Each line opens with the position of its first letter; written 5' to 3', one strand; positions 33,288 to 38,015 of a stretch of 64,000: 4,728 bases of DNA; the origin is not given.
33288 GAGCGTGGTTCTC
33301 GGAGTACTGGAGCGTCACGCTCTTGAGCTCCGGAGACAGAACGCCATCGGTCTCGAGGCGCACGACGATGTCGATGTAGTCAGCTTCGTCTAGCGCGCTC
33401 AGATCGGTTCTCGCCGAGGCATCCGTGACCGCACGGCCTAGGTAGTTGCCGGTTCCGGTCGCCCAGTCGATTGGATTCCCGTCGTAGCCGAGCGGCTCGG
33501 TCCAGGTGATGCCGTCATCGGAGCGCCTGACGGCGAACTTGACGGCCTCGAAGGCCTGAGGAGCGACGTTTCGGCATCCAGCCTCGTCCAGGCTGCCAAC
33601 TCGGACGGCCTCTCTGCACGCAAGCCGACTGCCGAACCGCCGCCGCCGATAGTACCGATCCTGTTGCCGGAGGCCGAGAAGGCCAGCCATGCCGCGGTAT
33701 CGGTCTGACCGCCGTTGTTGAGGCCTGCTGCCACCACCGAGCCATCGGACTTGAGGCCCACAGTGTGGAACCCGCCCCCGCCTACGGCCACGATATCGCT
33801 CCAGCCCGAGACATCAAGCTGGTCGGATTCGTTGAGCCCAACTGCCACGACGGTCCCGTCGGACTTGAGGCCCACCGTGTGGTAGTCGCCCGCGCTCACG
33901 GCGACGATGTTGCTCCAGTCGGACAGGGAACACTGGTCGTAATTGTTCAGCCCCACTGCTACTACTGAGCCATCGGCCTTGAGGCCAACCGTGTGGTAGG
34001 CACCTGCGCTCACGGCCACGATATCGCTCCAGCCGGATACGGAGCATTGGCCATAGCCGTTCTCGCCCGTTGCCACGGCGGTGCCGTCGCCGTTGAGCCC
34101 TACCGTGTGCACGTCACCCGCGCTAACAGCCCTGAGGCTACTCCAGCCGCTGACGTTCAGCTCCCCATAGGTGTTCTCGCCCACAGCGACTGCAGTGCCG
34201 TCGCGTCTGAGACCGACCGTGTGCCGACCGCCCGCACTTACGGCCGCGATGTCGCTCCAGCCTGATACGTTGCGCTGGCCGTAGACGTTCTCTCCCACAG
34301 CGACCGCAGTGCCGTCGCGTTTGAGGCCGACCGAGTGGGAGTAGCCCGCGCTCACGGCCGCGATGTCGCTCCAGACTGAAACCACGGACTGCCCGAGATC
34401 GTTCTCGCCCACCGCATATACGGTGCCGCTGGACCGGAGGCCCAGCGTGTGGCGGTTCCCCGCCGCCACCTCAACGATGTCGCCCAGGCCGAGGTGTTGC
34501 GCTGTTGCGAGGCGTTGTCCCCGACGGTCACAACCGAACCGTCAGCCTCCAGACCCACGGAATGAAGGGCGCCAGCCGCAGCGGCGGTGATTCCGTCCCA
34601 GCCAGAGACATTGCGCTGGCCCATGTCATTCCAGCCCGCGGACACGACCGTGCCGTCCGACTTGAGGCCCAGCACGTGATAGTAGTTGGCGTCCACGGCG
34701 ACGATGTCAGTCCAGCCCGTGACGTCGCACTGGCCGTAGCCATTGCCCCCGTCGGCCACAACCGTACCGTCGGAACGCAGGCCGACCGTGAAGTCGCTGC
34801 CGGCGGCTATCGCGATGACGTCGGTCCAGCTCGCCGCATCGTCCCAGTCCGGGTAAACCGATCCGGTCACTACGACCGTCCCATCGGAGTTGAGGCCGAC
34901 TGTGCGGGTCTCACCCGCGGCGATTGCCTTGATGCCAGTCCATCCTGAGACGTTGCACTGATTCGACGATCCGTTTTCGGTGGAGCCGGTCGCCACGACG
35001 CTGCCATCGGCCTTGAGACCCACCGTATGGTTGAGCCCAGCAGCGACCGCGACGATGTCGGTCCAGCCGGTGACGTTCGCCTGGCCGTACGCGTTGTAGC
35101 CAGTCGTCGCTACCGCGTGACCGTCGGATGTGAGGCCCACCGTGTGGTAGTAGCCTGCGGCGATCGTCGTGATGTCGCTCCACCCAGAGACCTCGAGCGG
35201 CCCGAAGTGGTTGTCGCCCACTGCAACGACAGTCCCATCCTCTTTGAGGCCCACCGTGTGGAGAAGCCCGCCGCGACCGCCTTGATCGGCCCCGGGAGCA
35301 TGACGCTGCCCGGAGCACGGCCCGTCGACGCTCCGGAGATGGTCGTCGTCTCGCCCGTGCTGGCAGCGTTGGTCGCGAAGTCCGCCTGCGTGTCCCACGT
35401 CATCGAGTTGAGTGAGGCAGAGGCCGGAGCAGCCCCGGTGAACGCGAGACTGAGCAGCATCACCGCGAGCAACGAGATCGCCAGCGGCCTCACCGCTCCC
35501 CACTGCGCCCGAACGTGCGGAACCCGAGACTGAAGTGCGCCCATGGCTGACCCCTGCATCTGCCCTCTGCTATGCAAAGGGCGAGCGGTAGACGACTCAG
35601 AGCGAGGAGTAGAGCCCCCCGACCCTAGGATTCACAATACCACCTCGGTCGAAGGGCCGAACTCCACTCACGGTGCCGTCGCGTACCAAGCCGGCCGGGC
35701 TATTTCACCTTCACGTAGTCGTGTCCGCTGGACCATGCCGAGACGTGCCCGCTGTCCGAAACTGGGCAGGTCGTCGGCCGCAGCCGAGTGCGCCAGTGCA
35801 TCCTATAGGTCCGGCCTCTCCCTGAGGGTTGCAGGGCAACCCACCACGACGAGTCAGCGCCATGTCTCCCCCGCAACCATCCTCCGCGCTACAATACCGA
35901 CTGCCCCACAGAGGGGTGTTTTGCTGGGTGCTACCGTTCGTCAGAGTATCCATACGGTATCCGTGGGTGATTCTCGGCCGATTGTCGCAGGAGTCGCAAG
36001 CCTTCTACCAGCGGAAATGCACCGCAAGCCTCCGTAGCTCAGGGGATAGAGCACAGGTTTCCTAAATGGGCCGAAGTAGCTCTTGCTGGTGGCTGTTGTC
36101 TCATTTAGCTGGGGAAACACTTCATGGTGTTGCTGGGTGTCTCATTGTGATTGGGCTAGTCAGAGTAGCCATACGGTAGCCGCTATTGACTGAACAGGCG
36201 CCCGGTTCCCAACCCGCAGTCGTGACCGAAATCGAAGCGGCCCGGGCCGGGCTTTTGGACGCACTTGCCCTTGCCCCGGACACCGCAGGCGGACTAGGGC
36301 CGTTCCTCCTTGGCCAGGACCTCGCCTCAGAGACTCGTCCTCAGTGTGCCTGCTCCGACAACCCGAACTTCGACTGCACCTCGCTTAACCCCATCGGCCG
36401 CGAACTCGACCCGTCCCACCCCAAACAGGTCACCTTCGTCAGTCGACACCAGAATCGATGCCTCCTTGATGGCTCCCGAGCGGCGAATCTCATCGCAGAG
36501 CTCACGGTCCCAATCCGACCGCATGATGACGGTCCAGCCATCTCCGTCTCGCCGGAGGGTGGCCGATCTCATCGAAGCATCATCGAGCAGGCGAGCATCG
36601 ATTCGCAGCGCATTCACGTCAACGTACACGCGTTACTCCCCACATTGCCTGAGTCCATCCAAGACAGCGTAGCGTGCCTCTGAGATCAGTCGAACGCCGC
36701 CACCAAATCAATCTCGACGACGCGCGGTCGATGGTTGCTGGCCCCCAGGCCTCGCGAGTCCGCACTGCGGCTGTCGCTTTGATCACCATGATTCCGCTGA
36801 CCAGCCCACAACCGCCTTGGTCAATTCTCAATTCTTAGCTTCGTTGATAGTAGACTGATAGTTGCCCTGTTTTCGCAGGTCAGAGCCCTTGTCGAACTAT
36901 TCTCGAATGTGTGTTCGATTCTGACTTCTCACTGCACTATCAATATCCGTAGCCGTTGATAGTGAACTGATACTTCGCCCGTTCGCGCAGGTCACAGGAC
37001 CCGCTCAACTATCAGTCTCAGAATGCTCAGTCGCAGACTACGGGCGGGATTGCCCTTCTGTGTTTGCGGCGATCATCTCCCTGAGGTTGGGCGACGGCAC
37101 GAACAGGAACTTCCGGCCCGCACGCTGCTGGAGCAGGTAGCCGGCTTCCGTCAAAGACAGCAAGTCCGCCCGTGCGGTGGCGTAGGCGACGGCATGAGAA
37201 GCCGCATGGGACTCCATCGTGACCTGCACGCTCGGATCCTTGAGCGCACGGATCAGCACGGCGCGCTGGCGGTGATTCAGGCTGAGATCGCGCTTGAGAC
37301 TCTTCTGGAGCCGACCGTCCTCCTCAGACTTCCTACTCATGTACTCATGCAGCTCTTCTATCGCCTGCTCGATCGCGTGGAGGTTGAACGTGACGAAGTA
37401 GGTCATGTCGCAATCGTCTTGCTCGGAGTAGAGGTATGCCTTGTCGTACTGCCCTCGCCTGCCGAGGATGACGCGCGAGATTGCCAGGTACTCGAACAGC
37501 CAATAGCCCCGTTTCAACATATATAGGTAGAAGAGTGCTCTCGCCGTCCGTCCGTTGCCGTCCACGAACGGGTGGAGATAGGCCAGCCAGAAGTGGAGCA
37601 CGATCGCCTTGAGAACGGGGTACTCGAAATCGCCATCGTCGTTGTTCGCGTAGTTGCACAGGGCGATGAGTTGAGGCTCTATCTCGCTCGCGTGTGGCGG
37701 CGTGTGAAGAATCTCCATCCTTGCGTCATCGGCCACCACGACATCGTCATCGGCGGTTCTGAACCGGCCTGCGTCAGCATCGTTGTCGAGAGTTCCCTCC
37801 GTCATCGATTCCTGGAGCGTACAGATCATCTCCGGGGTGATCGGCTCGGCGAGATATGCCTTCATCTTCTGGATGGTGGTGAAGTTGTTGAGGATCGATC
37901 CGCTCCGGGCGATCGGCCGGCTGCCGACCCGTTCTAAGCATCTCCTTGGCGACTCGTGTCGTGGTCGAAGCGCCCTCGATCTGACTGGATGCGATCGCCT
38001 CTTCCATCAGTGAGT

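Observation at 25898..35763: Clustered family of secreted beta-propeller/Ig proteins sharing one basic aromatic C-terminal module: possible uncharacterised surface-display or anchoring system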

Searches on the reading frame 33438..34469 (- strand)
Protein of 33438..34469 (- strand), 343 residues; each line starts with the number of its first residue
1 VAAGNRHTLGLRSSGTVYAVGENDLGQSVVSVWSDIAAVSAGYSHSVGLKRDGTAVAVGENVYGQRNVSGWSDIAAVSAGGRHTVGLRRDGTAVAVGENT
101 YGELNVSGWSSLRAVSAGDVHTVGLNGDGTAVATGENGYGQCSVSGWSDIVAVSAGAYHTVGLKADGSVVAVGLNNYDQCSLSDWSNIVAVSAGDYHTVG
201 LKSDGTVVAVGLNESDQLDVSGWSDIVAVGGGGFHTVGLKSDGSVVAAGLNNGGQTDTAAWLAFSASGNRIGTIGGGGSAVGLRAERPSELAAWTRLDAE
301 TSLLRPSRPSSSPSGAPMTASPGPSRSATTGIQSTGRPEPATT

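Call 4: search_protein_families(library=pfam, proteins=[window:33438-34469:-], max_evalue=0.01)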
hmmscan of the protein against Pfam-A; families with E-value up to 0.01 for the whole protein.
window:33438-34469:- (343 aa): 3 families
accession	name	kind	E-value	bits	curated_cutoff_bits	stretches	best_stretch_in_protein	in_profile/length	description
PF13540.12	RCC1_2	-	2.6e-58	192.9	22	7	188-217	1-30/30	Regulator of chromosome condensation (RCC1) repeat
PF25390.1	WD40_RLD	-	5.1e-31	108.7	150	3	2-104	148-278/363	RCC1-like domain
PF25528.1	DUF7917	-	0.0055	17.1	27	0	50-73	35-58/68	Domain of unknown function (DUF7917)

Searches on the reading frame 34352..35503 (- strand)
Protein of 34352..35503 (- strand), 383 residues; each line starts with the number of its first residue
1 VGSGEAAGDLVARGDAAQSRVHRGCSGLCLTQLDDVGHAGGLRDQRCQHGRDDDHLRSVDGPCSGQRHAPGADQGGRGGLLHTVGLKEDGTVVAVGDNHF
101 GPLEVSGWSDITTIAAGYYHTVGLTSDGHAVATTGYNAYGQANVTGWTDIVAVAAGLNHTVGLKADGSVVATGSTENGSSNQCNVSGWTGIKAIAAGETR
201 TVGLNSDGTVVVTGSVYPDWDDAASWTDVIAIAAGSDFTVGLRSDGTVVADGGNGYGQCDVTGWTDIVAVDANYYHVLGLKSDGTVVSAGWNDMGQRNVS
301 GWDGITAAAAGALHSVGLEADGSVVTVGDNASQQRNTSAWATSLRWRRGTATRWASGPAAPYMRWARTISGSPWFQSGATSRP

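Call 4: search_protein_families(library=pfam, proteins=[window:34352-35503:-], max_evalue=0.01)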
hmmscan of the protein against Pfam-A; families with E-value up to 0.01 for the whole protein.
window:34352-35503:- (383 aa): 2 families
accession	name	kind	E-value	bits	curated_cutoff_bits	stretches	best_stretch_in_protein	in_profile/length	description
PF13540.12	RCC1_2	-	2.4e-46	154.9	22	7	111-141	1-30/30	Regulator of chromosome condensation (RCC1) repeat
PF25390.1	WD40_RLD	-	1.8e-23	83.9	150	3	79-296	39-277/363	RCC1-like domain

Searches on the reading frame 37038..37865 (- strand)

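Call 39: search_protein_families(library=pfam, proteins=[window:37038-37865:-], max_evalue=0.001)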
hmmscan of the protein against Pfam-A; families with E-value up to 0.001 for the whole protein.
window:37038-37865:- (275 aa): 1 family
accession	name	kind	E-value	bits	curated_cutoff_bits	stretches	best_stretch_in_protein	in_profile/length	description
PF02661.23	Fic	-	5.5e-19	69.2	24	1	8-115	1-92/93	Fic/DOC family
